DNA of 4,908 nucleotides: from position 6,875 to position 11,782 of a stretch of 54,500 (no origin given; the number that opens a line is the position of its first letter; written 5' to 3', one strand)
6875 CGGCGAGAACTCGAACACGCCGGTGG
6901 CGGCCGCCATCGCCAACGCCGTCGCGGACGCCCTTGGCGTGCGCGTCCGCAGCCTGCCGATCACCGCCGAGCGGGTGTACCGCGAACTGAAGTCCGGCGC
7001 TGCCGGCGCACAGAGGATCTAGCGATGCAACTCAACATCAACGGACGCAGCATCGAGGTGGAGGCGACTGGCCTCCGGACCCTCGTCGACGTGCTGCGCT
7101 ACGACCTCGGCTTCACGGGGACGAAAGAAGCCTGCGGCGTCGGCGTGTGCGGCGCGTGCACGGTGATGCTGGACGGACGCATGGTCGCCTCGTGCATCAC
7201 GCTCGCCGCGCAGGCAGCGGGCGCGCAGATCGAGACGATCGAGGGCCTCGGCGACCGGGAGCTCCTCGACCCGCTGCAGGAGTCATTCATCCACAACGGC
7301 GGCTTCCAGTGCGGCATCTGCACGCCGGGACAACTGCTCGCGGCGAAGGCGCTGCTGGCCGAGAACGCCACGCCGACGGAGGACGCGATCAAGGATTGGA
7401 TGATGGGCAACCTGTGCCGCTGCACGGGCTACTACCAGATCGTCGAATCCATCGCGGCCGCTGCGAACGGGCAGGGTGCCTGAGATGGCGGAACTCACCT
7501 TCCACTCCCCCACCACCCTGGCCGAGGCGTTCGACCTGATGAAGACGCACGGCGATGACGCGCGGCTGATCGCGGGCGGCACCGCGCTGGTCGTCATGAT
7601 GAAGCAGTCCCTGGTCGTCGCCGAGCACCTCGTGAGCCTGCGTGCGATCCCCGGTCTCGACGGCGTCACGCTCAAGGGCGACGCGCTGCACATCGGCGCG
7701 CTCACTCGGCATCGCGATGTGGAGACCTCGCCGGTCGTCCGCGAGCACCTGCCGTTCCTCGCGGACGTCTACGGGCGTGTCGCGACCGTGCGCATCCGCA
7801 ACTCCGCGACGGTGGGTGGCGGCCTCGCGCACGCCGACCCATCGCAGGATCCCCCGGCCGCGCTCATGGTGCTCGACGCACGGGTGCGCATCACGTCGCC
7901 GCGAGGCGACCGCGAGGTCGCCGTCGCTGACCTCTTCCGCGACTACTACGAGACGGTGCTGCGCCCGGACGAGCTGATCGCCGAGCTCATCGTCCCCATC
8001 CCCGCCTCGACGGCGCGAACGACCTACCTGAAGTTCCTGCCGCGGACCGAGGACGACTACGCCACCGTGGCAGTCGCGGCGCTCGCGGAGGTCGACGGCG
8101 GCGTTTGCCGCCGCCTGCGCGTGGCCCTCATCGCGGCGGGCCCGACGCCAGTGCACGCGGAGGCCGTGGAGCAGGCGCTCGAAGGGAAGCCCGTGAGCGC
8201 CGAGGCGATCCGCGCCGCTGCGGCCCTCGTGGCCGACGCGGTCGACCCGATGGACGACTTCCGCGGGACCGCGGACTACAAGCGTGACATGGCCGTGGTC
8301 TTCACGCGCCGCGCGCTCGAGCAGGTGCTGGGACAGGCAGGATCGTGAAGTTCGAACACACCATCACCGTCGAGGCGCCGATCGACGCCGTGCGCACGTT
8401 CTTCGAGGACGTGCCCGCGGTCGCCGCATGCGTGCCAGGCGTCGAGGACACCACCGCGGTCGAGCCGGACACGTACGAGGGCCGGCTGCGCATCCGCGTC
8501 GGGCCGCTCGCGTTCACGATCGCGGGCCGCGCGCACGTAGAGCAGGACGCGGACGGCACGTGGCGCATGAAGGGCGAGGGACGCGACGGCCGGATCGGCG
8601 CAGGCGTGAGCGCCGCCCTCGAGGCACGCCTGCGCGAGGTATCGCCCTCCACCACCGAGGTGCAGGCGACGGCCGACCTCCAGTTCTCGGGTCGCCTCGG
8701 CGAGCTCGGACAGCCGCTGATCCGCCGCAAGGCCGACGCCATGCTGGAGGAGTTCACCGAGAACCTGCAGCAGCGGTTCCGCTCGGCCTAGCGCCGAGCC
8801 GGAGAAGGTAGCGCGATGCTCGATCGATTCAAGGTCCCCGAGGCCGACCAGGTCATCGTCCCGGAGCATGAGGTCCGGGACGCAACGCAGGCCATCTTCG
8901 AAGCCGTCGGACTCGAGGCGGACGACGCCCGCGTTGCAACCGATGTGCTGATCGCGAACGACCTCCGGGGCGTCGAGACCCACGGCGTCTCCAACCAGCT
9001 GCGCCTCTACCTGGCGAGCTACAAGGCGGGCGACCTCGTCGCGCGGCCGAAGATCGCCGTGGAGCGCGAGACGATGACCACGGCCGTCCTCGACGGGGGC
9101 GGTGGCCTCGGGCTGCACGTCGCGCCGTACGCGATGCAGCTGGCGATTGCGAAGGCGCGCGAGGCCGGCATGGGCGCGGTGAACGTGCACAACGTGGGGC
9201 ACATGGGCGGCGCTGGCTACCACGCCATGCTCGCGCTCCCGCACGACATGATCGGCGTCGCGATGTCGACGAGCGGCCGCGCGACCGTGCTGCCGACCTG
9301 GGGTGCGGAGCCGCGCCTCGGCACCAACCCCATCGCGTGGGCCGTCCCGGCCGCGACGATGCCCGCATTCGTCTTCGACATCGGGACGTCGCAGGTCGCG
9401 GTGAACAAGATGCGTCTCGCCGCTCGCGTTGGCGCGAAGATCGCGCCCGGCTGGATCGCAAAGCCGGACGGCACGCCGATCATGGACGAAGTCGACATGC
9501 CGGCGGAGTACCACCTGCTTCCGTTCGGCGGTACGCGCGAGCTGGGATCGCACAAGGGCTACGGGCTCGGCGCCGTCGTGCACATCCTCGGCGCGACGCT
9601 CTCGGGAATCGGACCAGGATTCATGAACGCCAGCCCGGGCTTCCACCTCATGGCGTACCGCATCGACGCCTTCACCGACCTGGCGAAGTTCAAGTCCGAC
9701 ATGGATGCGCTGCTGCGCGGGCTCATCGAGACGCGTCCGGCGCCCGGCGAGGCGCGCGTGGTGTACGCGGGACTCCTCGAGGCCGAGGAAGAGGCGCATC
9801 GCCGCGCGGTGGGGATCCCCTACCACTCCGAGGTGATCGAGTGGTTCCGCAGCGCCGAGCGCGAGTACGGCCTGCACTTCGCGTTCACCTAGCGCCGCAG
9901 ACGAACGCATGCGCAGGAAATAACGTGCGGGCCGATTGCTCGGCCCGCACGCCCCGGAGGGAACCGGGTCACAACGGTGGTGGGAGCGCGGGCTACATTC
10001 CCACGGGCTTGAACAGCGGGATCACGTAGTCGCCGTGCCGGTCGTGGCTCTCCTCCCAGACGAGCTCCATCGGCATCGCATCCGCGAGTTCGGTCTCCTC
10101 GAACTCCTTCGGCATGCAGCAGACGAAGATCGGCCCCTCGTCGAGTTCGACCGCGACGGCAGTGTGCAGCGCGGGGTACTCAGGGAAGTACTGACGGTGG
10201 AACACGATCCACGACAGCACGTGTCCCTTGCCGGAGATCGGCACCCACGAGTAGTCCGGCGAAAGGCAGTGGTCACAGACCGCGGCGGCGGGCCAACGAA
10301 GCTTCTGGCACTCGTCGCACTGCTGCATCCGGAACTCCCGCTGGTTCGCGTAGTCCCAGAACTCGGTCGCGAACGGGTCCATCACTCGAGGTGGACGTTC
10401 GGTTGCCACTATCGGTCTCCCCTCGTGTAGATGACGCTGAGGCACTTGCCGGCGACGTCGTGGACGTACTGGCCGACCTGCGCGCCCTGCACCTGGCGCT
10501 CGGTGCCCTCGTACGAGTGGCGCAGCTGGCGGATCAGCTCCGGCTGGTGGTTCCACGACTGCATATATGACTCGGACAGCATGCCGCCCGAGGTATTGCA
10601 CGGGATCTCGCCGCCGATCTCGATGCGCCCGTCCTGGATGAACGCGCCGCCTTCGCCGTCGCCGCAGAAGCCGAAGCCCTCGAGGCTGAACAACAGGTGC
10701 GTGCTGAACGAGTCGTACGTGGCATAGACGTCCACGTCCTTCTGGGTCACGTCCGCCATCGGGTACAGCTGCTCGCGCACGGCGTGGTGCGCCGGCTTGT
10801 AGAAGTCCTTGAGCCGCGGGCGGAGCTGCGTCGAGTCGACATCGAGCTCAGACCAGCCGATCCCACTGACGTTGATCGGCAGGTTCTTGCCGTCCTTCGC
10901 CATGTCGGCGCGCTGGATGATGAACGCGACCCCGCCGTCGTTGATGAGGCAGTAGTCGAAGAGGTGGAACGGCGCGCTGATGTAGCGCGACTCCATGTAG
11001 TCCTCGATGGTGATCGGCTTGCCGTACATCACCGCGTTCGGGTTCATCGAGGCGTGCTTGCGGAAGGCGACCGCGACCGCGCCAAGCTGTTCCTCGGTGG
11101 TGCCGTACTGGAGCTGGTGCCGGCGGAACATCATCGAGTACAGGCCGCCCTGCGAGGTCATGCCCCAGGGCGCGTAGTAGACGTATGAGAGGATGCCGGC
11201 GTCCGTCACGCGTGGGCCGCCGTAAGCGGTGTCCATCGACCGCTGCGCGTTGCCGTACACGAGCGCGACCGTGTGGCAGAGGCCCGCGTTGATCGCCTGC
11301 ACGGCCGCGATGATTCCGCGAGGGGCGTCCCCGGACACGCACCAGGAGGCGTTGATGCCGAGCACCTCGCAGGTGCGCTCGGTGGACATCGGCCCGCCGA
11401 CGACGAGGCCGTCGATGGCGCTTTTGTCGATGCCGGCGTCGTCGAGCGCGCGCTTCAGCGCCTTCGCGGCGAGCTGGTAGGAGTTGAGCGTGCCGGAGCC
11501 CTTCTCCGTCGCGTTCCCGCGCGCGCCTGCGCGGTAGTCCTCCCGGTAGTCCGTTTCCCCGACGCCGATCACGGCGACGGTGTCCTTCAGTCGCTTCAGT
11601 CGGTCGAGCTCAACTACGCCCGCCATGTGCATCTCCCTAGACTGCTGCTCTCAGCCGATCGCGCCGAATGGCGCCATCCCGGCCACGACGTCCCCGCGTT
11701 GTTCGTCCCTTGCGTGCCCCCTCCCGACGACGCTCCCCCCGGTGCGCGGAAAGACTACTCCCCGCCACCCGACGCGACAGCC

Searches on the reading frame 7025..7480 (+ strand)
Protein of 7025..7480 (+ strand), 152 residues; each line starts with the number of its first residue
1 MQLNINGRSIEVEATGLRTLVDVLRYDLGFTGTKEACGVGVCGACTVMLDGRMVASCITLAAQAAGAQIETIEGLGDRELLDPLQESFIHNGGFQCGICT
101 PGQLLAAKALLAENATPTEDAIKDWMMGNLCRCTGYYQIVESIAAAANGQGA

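Call 26: search_protein_families(library=pfam, proteins=[window:7025-7480:+], max_evalue=0.00001)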
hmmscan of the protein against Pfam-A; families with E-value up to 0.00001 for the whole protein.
window:7025-7480:+ (152 aa): 3 families
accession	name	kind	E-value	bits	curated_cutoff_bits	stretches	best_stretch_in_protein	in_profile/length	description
PF01799.25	Fer2_2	-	1.5e-28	99.1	30.3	1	71-143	1-74/75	[2Fe-2S] binding domain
PF00111.32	Fer2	-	1.9e-07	31.4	21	1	4-57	2-55/77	2Fe-2S iron-sulfur cluster binding domain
PF13085.11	Fer2_3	-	3.1e-06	27.6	27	1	35-73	50-87/107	2Fe-2S iron-sulfur cluster binding domain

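Call 71: list_cluster_members(proteins=[window:7025-7480:+, window:8816-9889:+, window:7476-8345:+, window:14181-15173:-, window:10412-11632:-, P0003, P0062, window:329-877:+])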
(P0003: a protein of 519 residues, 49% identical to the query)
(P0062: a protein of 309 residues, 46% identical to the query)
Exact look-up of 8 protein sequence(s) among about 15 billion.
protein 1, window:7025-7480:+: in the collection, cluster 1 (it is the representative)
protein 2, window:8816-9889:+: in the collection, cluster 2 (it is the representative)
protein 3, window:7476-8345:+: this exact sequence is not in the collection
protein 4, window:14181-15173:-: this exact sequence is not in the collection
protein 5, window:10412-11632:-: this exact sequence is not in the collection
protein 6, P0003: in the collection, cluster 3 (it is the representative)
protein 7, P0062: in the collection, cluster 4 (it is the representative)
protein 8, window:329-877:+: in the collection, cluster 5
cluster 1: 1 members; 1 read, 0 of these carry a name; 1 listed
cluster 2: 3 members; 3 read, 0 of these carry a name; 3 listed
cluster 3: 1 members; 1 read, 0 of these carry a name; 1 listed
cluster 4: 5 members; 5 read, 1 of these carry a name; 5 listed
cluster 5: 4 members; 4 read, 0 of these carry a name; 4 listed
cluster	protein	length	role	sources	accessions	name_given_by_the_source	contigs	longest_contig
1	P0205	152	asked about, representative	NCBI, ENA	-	-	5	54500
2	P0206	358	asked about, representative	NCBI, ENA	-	-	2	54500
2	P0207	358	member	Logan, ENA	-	-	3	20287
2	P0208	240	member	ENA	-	-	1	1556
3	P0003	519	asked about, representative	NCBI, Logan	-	-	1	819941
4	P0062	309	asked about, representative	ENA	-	-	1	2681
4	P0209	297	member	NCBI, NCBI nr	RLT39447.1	MAG: hypothetical protein DWI58_13010 [Chloroflexi bacterium] | MAG: hypothetical protein DWI58_13010 [Chloroflexota bacterium]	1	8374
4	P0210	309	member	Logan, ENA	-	-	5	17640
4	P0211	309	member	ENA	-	-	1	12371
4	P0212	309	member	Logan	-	-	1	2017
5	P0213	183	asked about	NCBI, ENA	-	-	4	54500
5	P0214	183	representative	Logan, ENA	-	-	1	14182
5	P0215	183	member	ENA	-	-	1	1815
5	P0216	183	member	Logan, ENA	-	-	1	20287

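Call 72: find_encoding_contigs(protein=P0210, flank=10000, max_places=4)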
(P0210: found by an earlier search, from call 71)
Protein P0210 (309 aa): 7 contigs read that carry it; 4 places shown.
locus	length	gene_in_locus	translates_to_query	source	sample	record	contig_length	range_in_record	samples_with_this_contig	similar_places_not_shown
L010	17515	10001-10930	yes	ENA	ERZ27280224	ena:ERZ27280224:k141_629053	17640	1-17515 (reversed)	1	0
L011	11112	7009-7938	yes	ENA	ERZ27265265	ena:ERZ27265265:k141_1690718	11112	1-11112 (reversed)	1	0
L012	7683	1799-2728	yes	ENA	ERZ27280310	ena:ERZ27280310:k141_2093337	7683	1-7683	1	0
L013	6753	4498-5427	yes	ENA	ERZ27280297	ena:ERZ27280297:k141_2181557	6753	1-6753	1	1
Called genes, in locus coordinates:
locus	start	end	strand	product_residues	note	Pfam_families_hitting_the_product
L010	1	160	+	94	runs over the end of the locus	?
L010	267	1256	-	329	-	PF02126:PTE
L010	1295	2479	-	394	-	-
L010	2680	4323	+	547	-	PF00413:Peptidase_M10 (weak), PF22352:K319L-like_PKD (weak)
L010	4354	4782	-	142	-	PF06170:DUF983 (weak)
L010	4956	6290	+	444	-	PF00425:Chorismate_bind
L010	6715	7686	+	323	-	-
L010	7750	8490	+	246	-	-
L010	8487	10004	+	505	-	-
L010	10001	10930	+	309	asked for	-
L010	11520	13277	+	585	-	PF02776:TPP_enzyme_N, PF16582:TPP_enzyme_M_2, PF02775:TPP_enzyme_C (weak)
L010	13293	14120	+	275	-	PF00561:Abhydrolase_1, PF12146:Hydrolase_4, PF12697:Abhydrolase_6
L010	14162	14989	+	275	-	PF00378:ECH_1, PF16113:ECH_2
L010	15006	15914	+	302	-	PF01040:UbiA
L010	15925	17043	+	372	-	PF02746:MR_MLE_N (faint), PF13378:MR_MLE_C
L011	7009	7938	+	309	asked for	-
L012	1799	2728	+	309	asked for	-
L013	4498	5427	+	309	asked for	-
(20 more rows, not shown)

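Call 93: find_encoding_contigs(protein=P0216, flank=10000, max_places=3)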
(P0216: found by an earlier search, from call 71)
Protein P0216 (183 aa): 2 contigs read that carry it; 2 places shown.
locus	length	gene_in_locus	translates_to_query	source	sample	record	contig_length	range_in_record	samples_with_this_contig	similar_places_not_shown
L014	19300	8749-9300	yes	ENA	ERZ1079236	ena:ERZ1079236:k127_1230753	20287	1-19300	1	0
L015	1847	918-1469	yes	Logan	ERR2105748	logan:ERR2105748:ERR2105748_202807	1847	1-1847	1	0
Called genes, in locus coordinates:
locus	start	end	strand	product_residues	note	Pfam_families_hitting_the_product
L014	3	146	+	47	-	?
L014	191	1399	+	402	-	PF22691:Thiolase_C_1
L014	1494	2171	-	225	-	PF01144:CoA_trans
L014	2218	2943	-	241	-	PF01144:CoA_trans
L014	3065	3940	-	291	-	PF04909:Amidohydro_2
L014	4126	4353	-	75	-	-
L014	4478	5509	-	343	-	PF00702:Hydrolase, PF01814:Hemerythrin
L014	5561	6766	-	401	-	PF00122:E1-E2_ATPase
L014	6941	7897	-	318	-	-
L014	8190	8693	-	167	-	-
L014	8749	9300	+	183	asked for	-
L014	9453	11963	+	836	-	PF13240:Zn_Ribbon_1 (weak), PF13248:Zn_ribbon_3 (weak), PF05488:PAAR_motif (weak)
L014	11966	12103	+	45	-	-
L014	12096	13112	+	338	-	PF13248:Zn_ribbon_3 (weak)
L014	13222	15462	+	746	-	PF01315:Ald_Xan_dh_C, PF02738:MoCoBD_1, PF20256:MoCoBD_2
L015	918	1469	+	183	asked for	-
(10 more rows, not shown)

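Call 94: find_encoding_contigs(protein=P0214, flank=10000, max_places=3)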
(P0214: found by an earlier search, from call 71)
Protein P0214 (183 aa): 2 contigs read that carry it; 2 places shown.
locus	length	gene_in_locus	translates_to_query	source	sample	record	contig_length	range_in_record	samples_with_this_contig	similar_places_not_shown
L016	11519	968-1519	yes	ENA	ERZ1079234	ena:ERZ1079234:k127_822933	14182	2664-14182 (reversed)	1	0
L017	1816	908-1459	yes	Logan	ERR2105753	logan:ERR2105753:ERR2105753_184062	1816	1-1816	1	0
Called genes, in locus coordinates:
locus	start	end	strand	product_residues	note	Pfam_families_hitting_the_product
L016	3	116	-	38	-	?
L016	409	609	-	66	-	-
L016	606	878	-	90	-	-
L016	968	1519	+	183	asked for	-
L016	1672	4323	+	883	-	PF13240:Zn_Ribbon_1 (weak), PF13248:Zn_ribbon_3 (weak), PF05488:PAAR_motif (weak)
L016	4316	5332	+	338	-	PF13248:Zn_ribbon_3 (weak)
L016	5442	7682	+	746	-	PF01315:Ald_Xan_dh_C, PF02738:MoCoBD_1, PF20256:MoCoBD_2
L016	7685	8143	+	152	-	PF00111:Fer2, PF13085:Fer2_3 (weak), PF01799:Fer2_2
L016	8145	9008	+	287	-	PF00941:FAD_binding_5, PF03450:CO_deh_flav_C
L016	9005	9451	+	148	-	PF06240:COXG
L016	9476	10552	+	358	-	PF02615:Ldh_2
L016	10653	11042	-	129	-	PF12172:zf-ChsH2, PF01796:OB_ChsH2_C (weak)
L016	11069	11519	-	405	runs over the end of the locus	PF22691:Thiolase_C_1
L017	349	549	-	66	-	-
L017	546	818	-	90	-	-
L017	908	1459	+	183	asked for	-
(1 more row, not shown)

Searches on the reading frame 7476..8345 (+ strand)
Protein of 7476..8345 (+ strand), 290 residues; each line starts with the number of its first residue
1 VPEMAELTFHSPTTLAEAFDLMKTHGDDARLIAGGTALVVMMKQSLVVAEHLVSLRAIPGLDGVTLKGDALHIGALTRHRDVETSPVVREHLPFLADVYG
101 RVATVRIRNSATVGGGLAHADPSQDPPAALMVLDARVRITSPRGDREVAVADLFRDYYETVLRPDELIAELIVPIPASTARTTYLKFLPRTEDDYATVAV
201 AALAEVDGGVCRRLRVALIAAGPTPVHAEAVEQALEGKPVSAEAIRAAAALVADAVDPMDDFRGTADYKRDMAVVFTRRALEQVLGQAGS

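Call 26: search_protein_families(library=pfam, proteins=[window:7476-8345:+], max_evalue=0.00001)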
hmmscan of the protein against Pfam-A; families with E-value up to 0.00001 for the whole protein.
window:7476-8345:+ (290 aa): 2 families
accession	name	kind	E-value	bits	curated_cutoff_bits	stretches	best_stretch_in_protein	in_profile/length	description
PF00941.27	FAD_binding_5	-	1.8e-47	161.7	27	1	7-175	3-169/170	FAD binding domain in molybdopterin dehydrogenase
PF03450.22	CO_deh_flav_C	-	3e-27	95.1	25.5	1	184-284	2-102/102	CO dehydrogenase flavoprotein C-terminal domain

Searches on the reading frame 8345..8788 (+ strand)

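Call 26: search_protein_families(library=pfam, proteins=[window:8345-8788:+], max_evalue=0.00001)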
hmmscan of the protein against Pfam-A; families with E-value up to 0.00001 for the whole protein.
window:8345-8788:+ (148 aa): 1 family
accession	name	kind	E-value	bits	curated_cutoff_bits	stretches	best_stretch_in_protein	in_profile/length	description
PF06240.19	COXG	-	3e-15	56.6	22.2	1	7-144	3-138/140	Carbon monoxide dehydrogenase subunit G (CoxG)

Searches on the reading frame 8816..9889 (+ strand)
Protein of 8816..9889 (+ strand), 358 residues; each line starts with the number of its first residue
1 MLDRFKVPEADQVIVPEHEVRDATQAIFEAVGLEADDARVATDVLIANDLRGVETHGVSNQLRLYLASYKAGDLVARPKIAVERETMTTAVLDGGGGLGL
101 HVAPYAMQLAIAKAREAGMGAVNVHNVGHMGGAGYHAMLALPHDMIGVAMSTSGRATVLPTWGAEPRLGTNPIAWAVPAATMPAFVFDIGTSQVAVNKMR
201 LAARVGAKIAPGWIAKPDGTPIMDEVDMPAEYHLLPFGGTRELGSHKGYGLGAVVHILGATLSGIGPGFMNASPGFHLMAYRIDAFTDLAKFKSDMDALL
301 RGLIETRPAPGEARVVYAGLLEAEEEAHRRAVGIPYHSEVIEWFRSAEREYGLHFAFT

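Call 26: search_protein_families(library=pfam, proteins=[window:8816-9889:+], max_evalue=0.00001)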
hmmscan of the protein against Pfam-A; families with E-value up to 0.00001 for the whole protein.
window:8816-9889:+ (358 aa): 1 family
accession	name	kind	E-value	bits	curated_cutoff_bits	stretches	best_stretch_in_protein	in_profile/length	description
PF02615.19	Ldh_2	-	1.3e-85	287.9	38.8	1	17-342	3-330/333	Malate/L-lactate dehydrogenase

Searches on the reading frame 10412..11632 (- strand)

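Call 26: search_protein_families(library=pfam, proteins=[window:10412-11632:-], max_evalue=0.00001)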
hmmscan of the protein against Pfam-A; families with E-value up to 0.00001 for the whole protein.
window:10412-11632:- (407 aa): 1 family
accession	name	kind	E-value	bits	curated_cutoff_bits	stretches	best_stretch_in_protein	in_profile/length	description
PF22691.2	Thiolase_C_1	-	3.1e-30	105.2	28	1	276-394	14-131/144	Thiolase C-terminal domain-like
